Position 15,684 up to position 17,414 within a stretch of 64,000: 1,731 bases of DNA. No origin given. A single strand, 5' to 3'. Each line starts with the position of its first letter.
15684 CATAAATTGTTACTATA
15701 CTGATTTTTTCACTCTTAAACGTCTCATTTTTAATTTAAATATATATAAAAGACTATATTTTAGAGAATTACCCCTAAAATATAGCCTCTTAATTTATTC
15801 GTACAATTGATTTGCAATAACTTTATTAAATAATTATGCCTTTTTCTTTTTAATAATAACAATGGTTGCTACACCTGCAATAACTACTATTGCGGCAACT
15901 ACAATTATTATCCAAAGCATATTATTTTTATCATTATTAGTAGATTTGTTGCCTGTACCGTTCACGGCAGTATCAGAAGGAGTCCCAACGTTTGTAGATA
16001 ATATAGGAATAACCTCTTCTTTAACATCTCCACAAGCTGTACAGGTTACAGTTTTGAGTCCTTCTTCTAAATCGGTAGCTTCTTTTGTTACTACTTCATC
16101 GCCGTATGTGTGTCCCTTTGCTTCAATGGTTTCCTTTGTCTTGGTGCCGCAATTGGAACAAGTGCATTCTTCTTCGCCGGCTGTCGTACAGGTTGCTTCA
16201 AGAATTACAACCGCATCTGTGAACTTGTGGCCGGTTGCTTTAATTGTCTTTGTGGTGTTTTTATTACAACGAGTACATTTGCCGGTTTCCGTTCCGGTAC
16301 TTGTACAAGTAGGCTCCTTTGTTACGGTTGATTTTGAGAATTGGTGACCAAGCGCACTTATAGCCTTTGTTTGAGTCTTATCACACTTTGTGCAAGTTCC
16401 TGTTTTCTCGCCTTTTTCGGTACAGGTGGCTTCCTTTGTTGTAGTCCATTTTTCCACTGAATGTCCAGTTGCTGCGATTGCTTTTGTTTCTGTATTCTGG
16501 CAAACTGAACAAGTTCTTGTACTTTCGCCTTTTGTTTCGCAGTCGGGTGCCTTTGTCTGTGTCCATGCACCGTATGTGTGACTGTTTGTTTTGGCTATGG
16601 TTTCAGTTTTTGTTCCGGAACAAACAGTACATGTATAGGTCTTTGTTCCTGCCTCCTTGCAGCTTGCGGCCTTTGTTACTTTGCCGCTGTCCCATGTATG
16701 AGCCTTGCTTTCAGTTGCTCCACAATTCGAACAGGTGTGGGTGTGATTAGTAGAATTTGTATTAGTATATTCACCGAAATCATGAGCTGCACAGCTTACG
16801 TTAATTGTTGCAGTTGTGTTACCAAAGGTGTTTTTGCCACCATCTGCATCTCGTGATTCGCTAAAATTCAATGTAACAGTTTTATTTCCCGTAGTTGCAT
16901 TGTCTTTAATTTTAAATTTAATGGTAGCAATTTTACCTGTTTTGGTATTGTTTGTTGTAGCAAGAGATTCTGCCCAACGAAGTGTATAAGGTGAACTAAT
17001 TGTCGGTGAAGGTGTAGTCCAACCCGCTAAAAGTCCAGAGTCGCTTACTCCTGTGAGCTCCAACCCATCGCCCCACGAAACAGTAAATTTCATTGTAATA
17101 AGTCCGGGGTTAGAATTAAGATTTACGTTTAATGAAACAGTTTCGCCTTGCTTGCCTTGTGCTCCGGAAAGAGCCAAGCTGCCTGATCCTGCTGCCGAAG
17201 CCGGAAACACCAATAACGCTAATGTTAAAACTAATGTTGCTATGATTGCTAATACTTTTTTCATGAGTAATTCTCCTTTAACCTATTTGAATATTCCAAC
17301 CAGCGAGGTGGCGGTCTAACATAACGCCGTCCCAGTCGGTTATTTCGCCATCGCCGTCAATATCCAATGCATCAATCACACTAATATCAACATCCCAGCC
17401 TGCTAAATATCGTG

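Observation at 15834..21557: Cohesin-like membrane protein encoded next to two dockerin-bearing LRR adhesin paralogs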

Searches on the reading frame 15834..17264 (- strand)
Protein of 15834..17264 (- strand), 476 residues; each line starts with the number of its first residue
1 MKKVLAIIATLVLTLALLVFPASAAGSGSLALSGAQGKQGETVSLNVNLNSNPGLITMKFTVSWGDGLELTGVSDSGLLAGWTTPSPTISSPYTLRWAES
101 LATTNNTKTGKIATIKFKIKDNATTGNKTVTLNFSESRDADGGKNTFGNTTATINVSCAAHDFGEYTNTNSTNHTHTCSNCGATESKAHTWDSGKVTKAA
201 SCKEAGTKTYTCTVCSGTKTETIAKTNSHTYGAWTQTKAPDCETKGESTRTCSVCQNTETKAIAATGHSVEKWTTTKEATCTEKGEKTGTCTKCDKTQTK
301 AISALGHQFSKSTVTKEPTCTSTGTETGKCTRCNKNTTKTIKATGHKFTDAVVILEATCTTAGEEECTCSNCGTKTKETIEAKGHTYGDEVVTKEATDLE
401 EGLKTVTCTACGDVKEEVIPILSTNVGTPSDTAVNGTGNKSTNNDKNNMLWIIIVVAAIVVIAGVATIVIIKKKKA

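Call 3: search_protein_families(library=pfam, proteins=[window:15834-17264:-], max_evalue=1)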
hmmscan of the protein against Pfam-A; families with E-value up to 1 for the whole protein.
window:15834-17264:- (476 aa): 3 families
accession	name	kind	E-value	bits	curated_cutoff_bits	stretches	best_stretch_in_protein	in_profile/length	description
PF00963.24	Cohesin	-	8e-10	39.5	24.1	1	30-153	3-136/139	Cohesin domain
PF13273.12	DUF4064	-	0.081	13.6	32.1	1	432-475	42-85/102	Protein of unknown function (DUF4064)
PF05454.16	DAG1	-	0.71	9.7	23.3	1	344-475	41-174/290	Dystroglycan (Dystrophin-associated glycoprotein 1)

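Call 4: search_protein_families(library=ncbifam, proteins=[window:15834-17264:-], max_evalue=1)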
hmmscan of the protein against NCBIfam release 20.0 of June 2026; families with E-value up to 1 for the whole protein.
window:15834-17264:- (476 aa): 0 families

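Call 7: find_homologous_proteins(query=window:15834-17264:-, max_evalue=0.001)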
Query window:15834-17264:- (476 aa): 4768 proteins with E <= 0.001 among 8000 candidates; the best 120 are listed.
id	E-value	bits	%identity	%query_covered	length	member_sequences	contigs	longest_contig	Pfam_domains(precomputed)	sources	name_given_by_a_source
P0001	2.9e-178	611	59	88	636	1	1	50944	PF00963.25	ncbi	-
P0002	3.3e-166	572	62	88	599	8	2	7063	PF00963.25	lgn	-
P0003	4.1e-166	571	62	88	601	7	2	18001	PF00963.25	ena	-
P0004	2.7e-163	562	61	88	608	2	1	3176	PF00963.25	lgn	-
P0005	9.6e-163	560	64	88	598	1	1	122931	PF00963.25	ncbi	-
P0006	2.0e-155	536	60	88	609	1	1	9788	PF00963.25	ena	-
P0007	3.3e-155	535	60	88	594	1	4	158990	PF00963.25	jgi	-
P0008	4.2e-153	529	59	88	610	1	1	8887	PF00963.25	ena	-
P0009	6.1e-153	528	56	88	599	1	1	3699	PF00963.25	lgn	-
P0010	7.7e-153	528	61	83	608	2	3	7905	PF00963.25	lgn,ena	-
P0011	3.2e-150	519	57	88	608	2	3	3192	PF00963.25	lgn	-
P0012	8.9e-149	514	56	89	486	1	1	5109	PF00963.25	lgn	-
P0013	2.7e-148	513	58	88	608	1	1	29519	PF00963.25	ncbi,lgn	-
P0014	2.7e-147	509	58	83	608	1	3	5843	PF00963.25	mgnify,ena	mgnify:CR=1 FL=1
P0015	1.6e-146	507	53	85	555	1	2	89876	PF00963.25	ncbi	-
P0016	2.1e-145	503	56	88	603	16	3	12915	PF00963.25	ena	-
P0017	2.3e-145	503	55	88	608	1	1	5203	PF00963.25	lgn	-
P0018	3.2e-144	499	54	95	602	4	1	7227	PF00963.25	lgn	-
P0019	4.1e-144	499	46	92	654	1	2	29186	PF00963.25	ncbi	-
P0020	1.7e-142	494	47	95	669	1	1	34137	PF00963.25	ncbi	-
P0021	4.0e-142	492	41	88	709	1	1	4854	PF00963.25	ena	-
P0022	2.0e-141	490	55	88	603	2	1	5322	PF00963.25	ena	-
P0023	4.6e-139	482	52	95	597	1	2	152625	PF00963.25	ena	-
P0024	5.4e-139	482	55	88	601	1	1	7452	PF00963.25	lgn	-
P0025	6.1e-139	482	54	88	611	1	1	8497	PF00963.25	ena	-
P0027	3.0e-138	480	55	89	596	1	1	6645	PF00963.25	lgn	-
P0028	4.0e-138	479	47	89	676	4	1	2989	PF00963.25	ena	-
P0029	4.9e-138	479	48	89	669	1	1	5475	PF00963.25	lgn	-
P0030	7.6e-137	475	54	87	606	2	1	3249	PF00963.25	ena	-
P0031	1.3e-136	474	55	84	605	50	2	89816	PF00963.25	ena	-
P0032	1.5e-136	474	54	88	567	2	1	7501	PF00963.25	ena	-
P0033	4.8e-136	472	53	88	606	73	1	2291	PF00963.25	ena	-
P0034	8.2e-135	468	57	80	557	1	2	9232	PF00963.25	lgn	-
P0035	6.3e-134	465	32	88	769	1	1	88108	PF00963.25,PF06397.18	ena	-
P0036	1.6e-133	464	48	88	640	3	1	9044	PF00963.25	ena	-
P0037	2.0e-133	464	62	70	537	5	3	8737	PF00963.25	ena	-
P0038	3.0e-133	463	32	88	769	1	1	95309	PF00963.25,PF06397.18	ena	-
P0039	3.1e-133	463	47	89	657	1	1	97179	PF00963.25,PF25420.2,PF18701.7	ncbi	-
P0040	4.3e-133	463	36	88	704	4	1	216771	PF00963.25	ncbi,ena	-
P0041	5.1e-133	462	48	88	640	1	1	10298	PF00963.25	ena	-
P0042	5.2e-133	462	32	88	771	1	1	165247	PF23560.2,PF00963.25,PF06397.18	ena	-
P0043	5.8e-133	462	54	88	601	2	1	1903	PF00963.25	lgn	-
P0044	2.6e-132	460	56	80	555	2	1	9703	PF00963.25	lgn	-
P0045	1.5e-131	457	44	89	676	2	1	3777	PF00963.25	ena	-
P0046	1.6e-131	457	53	88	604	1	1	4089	PF00963.25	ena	-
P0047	1.0e-130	455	52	88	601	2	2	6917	PF00963.25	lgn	-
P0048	5.3e-129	449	56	85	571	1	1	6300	PF00963.25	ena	-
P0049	1.2e-126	441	46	88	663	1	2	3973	PF00963.25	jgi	-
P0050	1.2e-126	441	33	88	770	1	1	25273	PF00963.25,PF06397.18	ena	-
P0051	3.1e-126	440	51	73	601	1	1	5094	PF00963.25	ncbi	-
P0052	5.3e-126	439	50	88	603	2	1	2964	PF00963.25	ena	-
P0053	5.5e-126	439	31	88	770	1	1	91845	PF00963.25,PF06397.18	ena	-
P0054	1.6e-125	438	45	100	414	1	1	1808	PF00963.25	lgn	-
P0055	1.6e-125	438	49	73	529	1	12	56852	PF00963.25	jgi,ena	-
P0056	1.7e-125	438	31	88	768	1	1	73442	PF00963.25,PF06397.18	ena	-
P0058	7.3e-124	432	48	87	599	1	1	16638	PF00963.25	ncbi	-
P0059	4.3e-123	430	29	88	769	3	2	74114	PF00963.25,PF13984.12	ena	-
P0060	7.8e-123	429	51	82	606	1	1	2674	PF00963.25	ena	-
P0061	2.7e-122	427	50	82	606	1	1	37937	PF00963.25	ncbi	-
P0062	3.2e-122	427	44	87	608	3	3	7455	PF00963.25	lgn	-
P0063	1.0e-121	425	50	88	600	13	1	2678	PF00963.25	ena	-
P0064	1.6e-121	424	51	80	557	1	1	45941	PF00963.25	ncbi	-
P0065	4.8e-121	423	50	88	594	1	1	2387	PF00963.25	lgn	-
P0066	6.7e-121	422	51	81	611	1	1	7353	PF00963.25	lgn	-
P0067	1.2e-120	422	45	88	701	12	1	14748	PF00963.25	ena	-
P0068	8.4e-120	419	48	81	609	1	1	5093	PF00963.25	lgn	-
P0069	1.2e-119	418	44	86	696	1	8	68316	PF00963.25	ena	-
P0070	7.0e-119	416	50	88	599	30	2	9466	PF00963.25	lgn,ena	-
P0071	8.7e-119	415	48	90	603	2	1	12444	PF00963.25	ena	-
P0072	9.6e-119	415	52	80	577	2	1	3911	PF00963.25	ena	-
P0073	1.0e-118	415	47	88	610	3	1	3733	PF00963.25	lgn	-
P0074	1.9e-118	414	49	88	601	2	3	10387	PF00963.25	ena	-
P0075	2.1e-118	414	51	80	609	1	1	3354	PF00963.25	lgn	-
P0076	7.0e-118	412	48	81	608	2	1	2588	PF00963.25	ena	-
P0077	3.8e-117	410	37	74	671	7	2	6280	PF00963.25,PF18701.7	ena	-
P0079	6.6e-117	409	49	88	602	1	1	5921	PF00963.25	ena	-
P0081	7.4e-117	409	47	88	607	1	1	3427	PF00963.25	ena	-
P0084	7.9e-115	402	50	74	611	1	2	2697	PF00963.25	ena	-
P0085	8.2e-115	402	44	87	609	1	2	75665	PF00963.25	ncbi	-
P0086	6.8e-114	399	46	89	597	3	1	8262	PF00963.25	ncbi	-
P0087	1.8e-113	398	49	80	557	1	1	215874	PF00963.25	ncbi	-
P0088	2.6e-113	397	33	88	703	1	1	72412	PF00963.25,PF06397.18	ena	-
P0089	2.8e-113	397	37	88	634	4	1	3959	PF00963.25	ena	-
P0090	6.2e-113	396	33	88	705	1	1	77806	PF00963.25,PF06397.18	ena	-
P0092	4.7e-112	393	34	88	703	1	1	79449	PF00963.25,PF06397.18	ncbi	-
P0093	5.2e-112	393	33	88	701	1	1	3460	PF00963.25,PF06397.18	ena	-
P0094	5.5e-112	393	33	88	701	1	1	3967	PF00963.25,PF06397.18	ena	-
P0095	6.1e-112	393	33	88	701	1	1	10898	PF00963.25,PF06397.18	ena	-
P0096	8.1e-112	392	33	88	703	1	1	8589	PF00963.25,PF06397.18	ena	-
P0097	9.1e-112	392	41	86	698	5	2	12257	PF00963.25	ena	-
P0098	1.0e-111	392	33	88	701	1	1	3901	PF00963.25,PF06397.18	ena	-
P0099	1.3e-111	392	33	88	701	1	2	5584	PF00963.25,PF06397.18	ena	-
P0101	3.1e-111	391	33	88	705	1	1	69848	PF00963.25,PF06397.18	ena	-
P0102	3.3e-111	390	33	88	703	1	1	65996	PF00963.25,PF06397.18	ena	-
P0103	3.8e-111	390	33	88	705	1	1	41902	PF00963.25,PF06397.18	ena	-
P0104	4.1e-111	390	33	88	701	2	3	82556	PF00963.25,PF06397.18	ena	-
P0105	6.5e-111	389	33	88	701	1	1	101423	PF00963.25,PF06397.18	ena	-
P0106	6.5e-111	389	33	88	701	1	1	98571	PF00963.25,PF06397.18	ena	-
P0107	8.6e-111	389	40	89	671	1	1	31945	PF00963.25,PF25420.2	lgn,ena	-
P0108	1.4e-110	388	33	88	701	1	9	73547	PF00963.25,PF06397.18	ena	-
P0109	1.4e-110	388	33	88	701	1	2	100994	PF00963.25,PF06397.18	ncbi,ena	-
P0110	1.6e-110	388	34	88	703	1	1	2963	PF00963.25,PF06397.18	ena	-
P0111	2.5e-110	388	33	88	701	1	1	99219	PF00963.25,PF06397.18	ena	-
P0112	3.0e-110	387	50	81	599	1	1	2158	PF00963.25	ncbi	-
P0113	3.5e-110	387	33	88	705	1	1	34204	PF00963.25,PF06397.18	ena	-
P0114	5.5e-110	386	33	88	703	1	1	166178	PF00963.25,PF06397.18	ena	-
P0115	9.3e-110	386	32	88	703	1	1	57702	PF00963.25,PF06397.18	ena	-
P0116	1.2e-109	385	41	88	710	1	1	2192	PF00963.25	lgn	-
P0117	2.5e-109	384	42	88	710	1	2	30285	PF00963.25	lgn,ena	-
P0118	8.1e-109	383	42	88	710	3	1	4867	PF00963.25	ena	-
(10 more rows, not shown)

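Call 9: find_encoding_contigs(protein=P0005, flank=8000, max_places=3)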
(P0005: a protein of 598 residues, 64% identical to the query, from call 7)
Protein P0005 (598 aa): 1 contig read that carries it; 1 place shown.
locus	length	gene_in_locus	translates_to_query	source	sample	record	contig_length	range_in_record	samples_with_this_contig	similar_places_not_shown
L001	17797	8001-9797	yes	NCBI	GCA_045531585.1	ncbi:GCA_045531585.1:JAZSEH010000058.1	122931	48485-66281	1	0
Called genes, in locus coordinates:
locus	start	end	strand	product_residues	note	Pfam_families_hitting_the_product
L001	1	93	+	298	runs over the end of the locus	PF01509:TruB_N, PF16198:TruB_C_2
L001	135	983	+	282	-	PF06574:FAD_syn, PF01687:Flavokinase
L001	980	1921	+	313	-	PF03547:Mem_trans, PF01758:SBF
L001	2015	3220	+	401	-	PF01676:Metalloenzyme, PF10143:PhosphMutase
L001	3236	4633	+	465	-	PF01235:Na_Ala_symp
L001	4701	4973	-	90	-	PF12844:HTH_19, PF13560:HTH_31, PF01381:HTH_3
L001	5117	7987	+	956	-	PF00404:Dockerin_1 (weak)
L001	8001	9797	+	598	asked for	PF00963:Cohesin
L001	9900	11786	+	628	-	PF02518:HATPase_c (weak), PF13589:HATPase_c_3, PF00183:HSP90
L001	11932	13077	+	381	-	PF00534:Glycos_transf_1 (weak), PF13692:Glyco_trans_1_4 (weak)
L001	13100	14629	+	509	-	PF04932:Wzy_C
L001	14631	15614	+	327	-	PF00535:Glycos_transf_2, PF10111:Glyco_tranf_2_2, PF13641:Glyco_tranf_2_3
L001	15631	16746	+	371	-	PF14307:Glyco_tran_WbsX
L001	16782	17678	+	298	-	PF00483:NTP_transferase, PF12804:NTP_transf_3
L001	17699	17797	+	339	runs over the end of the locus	PF01073:3Beta_HSD, PF01370:Epimerase, PF02719:Polysacc_synt_2, PF04321:RmlD_sub_bind, PF16363:GDP_Man_Dehyd, PF07993:NAD_binding_4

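Call 10: find_encoding_contigs(protein=P0001, flank=8000, max_places=3)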
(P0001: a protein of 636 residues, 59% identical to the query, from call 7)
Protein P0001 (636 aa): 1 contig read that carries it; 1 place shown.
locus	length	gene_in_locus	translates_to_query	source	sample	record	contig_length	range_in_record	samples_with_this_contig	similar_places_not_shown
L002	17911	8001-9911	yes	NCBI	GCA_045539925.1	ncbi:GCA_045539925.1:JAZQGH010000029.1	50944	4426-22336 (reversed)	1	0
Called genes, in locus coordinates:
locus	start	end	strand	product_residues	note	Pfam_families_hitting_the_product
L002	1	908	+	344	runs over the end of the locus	PF07804:HipA_C (weak)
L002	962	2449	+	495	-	PF08867:FRG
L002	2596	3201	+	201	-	PF00239:Resolvase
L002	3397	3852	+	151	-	PF20140:DUF6530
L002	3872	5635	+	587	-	-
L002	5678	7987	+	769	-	PF00404:Dockerin_1 (weak)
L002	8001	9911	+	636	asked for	PF00963:Cohesin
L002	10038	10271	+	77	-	PF12844:HTH_19 (weak), PF13443:HTH_26 (weak)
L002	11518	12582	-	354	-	PF01381:HTH_3, PF12844:HTH_19, PF13560:HTH_31 (weak)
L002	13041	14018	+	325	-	PF12834:Phage_int_SAM_2 (weak)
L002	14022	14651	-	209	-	-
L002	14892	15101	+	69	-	-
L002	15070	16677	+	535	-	PF00239:Resolvase, PF07508:Recombinase, PF13408:Zn_ribbon_recom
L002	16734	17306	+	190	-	PF01520:Amidase_3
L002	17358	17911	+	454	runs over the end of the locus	PF18073:Zn_ribbon_LapB, PF13481:AAA_25, PF03796:DnaB_C (faint), PF06745:ATPase, PF23442:DUF7125 (faint), PF13541:ChlI, PF05362:Lon_C (weak)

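Call 14: predict_structure(protein=window:15834-17264:-)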
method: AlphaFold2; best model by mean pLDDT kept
length: 476 residues; sequences in the alignment: 1
mean_pLDDT: 37.4   pTM: 0.25
mean pLDDT of the five models: 37.4, 35.8, 35.6, 35.4, 28.0
residues with pLDDT >= 90: 0; 70-90: 0; 50-70: 72; < 50: 404
segments of 3 or more residues with pLDDT < 50: 1-3, 10-34, 37-39, 48-63, 74-112, 135-141, 144-146, 158-445, 470-476
pLDDT, mean of each block of 10 residues (from residue 1): 50 40 38 48 52 40 49 45 35 35 34 54 53 49 50 49 31 32 28 25 28 32 30 30 33 35 31 31 36 33 31 32 38 34 32 31 39 32 26 27 29 26 27 34 43 63 55 43
secondary structure, 60 per line:
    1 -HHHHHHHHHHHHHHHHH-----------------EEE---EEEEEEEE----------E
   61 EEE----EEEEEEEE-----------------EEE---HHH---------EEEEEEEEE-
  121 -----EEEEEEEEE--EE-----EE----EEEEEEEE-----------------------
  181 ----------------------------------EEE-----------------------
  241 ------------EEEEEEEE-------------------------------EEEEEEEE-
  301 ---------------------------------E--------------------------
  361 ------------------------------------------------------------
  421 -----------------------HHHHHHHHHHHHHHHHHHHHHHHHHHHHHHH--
elements in order: H2-18 E36-38 E42-49 E60-63 E68-75 E93-95 E111-119 E126-134 E150-157 E215-217 E253-260 E292-299 H444-474

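Call 17: search_solved_structures(query=window:15834-17264:-, max_evalue=1, show_alignments=2)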
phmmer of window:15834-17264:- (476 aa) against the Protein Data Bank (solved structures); distinct sequences matched with E-value up to 1: 4.
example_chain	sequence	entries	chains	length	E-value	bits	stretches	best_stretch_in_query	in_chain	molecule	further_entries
3ir9_A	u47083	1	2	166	0.044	15.9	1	117-211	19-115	Peptide chain release factor subunit 1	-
4u2a_A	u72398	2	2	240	0.18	13.9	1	141-217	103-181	Seed lectin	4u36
4wv8_A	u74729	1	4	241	0.18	13.9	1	141-217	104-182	Seed lectin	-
4xtm_A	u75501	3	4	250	0.19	13.8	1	141-217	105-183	Seed lectin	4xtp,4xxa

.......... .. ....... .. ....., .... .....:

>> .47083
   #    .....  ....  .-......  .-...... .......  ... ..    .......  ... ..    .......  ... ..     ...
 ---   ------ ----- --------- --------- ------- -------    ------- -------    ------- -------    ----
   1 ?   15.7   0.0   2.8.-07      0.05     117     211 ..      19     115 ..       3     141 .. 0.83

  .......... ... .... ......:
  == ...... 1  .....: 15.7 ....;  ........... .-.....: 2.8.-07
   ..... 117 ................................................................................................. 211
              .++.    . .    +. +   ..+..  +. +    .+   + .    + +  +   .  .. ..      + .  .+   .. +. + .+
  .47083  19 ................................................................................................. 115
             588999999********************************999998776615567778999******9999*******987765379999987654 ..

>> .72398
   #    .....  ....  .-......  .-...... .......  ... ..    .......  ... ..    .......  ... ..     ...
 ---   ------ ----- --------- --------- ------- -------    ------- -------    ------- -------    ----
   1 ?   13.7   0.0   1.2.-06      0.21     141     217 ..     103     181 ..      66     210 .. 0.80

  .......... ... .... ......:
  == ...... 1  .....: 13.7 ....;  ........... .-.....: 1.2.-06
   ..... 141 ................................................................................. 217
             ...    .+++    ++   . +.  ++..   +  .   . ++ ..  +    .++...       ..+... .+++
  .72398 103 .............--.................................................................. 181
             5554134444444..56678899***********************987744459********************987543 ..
